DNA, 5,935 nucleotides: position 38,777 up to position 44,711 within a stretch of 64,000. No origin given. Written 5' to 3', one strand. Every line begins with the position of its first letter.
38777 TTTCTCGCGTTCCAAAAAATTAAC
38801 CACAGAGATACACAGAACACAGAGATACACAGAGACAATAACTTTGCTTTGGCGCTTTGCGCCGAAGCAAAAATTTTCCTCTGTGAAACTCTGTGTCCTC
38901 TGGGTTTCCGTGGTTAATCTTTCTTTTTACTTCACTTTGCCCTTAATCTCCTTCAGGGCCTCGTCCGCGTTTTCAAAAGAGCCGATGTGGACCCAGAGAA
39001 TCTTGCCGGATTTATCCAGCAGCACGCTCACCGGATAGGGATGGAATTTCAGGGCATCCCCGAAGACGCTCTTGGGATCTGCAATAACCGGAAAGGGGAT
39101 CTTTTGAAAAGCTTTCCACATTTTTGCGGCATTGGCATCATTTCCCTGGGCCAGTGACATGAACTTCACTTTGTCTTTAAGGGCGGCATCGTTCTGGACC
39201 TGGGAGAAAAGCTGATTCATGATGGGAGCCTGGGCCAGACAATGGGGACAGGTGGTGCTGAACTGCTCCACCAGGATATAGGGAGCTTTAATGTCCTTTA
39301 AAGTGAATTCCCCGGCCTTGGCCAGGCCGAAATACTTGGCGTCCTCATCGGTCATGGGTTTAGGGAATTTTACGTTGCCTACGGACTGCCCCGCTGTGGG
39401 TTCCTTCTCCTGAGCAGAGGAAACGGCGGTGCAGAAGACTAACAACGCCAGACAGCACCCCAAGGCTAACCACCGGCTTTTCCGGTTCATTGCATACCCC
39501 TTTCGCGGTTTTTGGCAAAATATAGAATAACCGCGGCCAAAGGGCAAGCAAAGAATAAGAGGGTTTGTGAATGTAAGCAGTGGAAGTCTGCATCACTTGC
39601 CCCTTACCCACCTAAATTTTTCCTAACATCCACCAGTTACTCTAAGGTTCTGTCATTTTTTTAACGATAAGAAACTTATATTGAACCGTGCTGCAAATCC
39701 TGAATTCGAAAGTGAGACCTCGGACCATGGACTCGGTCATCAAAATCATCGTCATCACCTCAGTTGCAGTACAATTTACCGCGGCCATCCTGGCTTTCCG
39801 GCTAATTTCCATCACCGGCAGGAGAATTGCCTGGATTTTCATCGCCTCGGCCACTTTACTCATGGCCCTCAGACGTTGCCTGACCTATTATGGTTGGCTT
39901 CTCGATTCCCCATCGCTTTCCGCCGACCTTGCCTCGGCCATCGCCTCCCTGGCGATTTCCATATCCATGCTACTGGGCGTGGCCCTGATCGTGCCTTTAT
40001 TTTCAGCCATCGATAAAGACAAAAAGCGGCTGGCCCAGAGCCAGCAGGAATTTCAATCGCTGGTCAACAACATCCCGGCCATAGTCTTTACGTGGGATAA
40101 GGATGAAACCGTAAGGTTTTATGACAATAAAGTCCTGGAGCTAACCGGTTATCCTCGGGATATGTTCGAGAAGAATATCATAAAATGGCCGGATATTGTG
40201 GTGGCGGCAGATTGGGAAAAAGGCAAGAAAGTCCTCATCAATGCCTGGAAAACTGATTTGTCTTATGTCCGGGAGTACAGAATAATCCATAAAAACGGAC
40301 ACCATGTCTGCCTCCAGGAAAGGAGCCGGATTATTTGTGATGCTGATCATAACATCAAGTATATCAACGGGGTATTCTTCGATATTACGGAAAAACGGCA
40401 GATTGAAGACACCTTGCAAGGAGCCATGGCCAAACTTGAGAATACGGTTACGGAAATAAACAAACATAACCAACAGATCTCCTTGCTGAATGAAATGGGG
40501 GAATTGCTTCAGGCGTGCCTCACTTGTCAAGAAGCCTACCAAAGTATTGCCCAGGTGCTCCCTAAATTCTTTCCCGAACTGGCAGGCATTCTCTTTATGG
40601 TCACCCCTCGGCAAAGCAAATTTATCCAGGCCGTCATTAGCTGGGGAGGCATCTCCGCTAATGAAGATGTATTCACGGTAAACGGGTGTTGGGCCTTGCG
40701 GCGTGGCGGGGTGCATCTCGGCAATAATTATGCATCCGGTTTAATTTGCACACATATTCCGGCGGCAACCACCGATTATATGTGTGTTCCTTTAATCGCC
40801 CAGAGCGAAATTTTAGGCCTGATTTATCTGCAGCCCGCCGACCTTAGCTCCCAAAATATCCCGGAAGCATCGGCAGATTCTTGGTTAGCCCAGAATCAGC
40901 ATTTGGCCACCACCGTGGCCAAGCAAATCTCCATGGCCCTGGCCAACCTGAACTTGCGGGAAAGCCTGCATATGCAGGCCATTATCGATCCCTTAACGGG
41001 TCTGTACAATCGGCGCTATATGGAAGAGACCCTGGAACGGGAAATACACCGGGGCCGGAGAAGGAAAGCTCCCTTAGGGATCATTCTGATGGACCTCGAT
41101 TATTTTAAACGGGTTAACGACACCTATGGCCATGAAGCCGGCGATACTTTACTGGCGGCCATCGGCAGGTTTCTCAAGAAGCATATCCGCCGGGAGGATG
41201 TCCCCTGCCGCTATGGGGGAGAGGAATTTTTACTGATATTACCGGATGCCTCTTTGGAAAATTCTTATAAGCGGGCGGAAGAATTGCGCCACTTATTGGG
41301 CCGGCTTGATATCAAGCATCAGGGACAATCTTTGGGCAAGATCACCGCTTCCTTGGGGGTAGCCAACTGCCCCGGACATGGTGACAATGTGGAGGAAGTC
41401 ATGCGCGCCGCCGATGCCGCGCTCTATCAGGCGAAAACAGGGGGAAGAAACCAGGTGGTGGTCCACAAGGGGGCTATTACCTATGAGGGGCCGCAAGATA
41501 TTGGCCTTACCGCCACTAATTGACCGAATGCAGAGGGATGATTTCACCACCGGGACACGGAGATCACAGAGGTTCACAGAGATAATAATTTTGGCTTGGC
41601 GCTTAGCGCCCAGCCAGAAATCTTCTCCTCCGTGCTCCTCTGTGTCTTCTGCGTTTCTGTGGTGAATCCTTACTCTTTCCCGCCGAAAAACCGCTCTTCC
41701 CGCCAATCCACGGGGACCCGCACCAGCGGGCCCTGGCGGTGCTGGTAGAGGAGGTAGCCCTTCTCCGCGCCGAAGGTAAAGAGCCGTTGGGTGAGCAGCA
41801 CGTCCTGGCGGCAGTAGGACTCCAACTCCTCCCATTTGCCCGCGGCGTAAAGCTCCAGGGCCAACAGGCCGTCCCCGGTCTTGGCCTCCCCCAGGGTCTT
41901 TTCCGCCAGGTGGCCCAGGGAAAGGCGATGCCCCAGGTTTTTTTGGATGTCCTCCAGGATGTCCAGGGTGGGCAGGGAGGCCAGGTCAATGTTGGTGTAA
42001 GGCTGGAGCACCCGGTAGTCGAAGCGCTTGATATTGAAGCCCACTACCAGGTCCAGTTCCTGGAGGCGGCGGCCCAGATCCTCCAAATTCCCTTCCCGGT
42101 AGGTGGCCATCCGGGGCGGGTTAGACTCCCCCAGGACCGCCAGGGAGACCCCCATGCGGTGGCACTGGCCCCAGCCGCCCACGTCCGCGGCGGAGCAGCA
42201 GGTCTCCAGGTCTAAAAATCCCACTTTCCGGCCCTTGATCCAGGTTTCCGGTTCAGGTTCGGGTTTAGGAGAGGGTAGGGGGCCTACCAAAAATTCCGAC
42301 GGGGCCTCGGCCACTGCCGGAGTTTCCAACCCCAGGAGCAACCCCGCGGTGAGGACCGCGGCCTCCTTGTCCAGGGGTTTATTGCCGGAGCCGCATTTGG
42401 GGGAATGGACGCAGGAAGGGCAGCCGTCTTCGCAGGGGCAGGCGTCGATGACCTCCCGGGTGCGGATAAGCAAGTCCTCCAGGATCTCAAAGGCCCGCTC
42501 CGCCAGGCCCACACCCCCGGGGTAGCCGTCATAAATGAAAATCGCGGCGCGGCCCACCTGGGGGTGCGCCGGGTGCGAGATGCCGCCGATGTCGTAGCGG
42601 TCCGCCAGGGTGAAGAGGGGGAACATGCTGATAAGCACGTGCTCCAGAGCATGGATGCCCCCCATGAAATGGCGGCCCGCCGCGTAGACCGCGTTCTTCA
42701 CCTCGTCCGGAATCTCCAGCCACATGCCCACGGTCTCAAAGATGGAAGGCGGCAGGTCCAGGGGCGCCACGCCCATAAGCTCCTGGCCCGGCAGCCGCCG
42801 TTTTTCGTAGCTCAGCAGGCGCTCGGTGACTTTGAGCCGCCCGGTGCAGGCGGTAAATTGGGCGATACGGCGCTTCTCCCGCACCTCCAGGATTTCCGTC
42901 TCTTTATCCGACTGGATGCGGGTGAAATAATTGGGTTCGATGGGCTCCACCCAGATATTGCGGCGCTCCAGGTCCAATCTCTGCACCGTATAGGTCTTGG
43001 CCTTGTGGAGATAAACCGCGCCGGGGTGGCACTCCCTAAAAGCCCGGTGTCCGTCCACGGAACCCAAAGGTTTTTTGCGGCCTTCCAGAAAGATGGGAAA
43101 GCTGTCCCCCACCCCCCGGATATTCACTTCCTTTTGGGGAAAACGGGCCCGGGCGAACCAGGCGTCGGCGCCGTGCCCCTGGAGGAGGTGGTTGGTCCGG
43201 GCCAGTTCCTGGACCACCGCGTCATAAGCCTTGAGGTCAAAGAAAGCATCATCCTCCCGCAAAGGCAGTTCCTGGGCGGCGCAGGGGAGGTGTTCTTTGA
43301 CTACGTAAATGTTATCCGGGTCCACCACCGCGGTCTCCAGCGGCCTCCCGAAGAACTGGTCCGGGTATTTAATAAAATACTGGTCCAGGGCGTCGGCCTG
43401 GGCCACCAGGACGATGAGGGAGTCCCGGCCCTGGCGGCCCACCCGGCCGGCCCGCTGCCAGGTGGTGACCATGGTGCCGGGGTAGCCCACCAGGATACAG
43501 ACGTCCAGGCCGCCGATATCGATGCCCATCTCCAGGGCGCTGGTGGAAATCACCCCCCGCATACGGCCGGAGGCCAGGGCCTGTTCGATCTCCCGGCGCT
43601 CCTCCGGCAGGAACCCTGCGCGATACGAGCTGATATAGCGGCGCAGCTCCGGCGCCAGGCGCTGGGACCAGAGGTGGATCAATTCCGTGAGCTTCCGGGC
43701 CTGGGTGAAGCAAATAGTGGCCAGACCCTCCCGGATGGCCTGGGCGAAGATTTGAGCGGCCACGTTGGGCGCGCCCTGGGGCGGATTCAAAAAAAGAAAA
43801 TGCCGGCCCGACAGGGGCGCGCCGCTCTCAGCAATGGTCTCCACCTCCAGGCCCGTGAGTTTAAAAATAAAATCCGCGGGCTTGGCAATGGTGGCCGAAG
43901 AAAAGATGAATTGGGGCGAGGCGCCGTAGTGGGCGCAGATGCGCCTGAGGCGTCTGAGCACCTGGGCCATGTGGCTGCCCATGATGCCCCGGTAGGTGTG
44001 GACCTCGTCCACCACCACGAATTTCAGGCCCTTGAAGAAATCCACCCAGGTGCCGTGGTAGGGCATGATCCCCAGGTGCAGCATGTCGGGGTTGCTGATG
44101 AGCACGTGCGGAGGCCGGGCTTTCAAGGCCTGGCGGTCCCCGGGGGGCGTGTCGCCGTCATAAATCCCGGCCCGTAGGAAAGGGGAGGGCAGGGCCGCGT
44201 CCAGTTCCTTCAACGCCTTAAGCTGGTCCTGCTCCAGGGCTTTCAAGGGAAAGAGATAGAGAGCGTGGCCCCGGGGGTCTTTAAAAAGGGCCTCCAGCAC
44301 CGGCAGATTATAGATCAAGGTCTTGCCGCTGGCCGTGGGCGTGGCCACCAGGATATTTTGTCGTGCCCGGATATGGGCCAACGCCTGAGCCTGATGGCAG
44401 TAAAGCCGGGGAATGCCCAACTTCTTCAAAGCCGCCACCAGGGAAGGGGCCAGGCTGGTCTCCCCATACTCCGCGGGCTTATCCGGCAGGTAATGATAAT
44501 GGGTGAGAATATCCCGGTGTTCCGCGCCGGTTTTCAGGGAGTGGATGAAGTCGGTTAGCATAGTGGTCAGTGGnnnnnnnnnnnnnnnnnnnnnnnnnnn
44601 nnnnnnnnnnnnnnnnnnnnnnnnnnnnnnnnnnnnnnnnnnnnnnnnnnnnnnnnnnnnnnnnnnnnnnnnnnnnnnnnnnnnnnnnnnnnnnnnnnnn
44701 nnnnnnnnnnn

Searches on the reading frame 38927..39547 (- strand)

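Call 26: search_protein_families(library=pfam, proteins=[window:38927-39547:-], max_evalue=0.001)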
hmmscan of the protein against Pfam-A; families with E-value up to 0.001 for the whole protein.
window:38927-39547:- (206 aa): 3 families
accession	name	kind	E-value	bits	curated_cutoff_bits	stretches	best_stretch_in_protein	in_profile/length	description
PF08534.16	Redoxin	-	8.1e-11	42.3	26.6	1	80-193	20-139/148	Redoxin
PF00578.27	AhpC-TSA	-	4.4e-08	33.5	26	1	77-185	14-123/124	AhpC/TSA family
PF13905.12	Thioredoxin_8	-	5.1e-05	24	27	1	90-183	3-94/94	Thioredoxin-like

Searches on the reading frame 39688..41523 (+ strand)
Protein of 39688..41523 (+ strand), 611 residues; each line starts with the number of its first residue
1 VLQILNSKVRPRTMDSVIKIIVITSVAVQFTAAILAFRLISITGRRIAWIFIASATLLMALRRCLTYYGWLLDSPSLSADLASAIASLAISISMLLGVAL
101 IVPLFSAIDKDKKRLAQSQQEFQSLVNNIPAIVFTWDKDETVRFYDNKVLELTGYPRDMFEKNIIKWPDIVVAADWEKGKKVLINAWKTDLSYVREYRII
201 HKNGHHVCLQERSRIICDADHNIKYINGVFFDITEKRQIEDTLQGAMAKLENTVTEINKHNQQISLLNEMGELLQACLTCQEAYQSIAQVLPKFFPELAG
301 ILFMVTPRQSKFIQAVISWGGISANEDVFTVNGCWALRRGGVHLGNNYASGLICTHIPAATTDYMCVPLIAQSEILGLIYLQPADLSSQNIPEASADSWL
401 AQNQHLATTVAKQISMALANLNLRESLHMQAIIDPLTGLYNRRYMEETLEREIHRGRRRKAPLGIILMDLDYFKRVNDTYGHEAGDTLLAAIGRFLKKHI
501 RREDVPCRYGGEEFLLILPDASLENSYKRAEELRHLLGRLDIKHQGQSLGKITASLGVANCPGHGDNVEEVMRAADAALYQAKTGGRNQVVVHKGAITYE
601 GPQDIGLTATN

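Call 26: search_protein_families(library=pfam, proteins=[window:39688-41523:+], max_evalue=0.001)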
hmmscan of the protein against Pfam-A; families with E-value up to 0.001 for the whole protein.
window:39688-41523:+ (611 aa): 7 families
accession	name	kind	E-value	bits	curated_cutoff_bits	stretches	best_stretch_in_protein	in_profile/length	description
PF00990.26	GGDEF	-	2.3e-50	171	23.8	1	431-589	1-161/161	Diguanylate cyclase, GGDEF domain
PF08447.18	PAS_3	-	5.1e-14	52.8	25.6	1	144-229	3-88/89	PAS fold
PF13492.12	GAF_3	-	2.4e-05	25.2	27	1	281-420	3-129/129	GAF domain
PF13188.13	PAS_8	-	4e-05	23.8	21.8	0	122-168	3-46/65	PAS domain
PF01590.32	GAF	-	6e-05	24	22.4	1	282-418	4-133/133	GAF domain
PF24898.2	GGDEF_GdpP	-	8.5e-05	23.3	30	0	469-594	2-120/126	Cyclic-di-AMP phosphodiesterase GdpP-like, GGDEF domain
PF00989.32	PAS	-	0.00019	21.8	22.6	0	121-159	2-40/113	PAS fold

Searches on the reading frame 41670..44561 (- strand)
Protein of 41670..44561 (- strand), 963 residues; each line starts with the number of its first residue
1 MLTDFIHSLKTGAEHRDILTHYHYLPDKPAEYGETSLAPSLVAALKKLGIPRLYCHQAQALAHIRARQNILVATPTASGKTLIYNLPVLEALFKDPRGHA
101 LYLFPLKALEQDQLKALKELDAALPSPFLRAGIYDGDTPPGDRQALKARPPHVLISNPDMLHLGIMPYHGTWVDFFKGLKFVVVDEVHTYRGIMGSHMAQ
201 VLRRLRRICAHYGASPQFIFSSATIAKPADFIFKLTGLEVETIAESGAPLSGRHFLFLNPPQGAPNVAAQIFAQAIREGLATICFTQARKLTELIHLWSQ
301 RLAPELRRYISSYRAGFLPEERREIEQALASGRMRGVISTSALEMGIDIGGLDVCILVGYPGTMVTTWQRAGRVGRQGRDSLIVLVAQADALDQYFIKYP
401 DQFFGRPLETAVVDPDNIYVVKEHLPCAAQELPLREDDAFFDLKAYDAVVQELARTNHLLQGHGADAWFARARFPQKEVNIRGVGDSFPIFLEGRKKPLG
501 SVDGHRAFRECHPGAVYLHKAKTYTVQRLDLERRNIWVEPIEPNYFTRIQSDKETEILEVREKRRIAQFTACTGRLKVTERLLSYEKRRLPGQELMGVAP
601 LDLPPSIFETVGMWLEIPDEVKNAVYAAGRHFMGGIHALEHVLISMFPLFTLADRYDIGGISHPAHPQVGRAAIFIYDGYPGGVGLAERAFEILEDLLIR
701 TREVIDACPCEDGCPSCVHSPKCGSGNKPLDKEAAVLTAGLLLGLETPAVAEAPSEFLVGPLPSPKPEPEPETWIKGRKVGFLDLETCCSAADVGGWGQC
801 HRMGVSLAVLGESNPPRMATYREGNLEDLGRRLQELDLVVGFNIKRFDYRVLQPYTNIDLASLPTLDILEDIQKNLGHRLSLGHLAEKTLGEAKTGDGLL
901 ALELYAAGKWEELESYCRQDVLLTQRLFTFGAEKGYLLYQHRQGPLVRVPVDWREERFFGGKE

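Call 26: search_protein_families(library=pfam, proteins=[window:41670-44561:-], max_evalue=0.001)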
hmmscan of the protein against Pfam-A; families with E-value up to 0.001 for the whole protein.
window:41670-44561:- (963 aa): 6 families
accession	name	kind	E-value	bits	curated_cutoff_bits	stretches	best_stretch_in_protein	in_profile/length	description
PF00270.35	DEAD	-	2e-28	99.6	26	1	56-228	3-163/167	DEAD/DEAH box helicase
PF09369.15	MZB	-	4.1e-24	85.5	24.2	1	639-718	1-80/80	MrfA Zn-binding domain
PF00271.37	Helicase_C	-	6.1e-13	49.4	23.5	1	277-378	13-110/110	Helicase conserved C-terminal domain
PF22982.3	WHD_HRQ1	-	5.8e-11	43.7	27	1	413-483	1-69/70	ATP-dependent helicase HRQ1, winged helix domain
PF13482.12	RNase_H_2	-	7.2e-05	23.2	22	1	828-928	49-161/165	RNase_H superfamily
PF22590.2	Cas3-like_C_2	-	0.00045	20.9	27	0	283-378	7-105/106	CRISPR-associated nuclease/helicase Cas3, C-terminal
